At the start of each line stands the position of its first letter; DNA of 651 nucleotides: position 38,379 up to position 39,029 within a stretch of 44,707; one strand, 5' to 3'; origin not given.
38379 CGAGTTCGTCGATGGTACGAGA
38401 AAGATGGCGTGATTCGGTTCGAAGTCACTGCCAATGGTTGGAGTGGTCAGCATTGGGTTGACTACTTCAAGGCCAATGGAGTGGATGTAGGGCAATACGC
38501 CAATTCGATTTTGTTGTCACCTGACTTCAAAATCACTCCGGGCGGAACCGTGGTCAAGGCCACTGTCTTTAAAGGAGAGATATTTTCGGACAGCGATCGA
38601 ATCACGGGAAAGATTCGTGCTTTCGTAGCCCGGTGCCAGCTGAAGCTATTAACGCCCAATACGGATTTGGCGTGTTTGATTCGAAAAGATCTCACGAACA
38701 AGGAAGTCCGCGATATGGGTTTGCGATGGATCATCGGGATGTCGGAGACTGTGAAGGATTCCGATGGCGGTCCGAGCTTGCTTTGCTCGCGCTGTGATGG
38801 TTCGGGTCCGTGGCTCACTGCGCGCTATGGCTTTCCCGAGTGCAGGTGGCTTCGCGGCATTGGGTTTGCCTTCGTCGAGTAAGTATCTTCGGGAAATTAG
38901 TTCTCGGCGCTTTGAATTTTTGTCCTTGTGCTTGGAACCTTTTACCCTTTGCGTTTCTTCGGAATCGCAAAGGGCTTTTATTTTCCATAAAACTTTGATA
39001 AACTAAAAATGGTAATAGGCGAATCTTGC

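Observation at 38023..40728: Complete DGR 2, an independent cassette 10 kb away with its own TR/VR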

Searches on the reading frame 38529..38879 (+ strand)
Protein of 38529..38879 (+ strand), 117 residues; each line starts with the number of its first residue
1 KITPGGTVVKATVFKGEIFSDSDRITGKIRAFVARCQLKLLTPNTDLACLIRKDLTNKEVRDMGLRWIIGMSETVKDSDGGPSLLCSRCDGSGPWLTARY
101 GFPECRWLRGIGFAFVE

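Call 85: predict_structure(alignment_id=A6)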
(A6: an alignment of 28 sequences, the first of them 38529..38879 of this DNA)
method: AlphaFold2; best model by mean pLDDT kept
length: 117 residues; sequences in the alignment: 28
mean_pLDDT: 61.8   pTM: 0.54
mean pLDDT of the five models: 61.8, 55.1, 55.0, 52.3, 47.1
residues with pLDDT >= 90: 0; 70-90: 18; 50-70: 86; < 50: 13
segments of 3 or more residues with pLDDT < 50: 100-105, 109-112
pLDDT, mean of each block of 10 residues (from residue 1): 62 65 70 67 57 69 65 67 66 53 47 53
secondary structure, 60 per line:
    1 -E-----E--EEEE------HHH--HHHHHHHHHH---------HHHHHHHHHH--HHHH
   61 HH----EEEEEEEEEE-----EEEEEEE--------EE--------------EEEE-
elements in order: E11-14 H26-35 H45-54 H57-62 E67-76 E82-88 E113-116
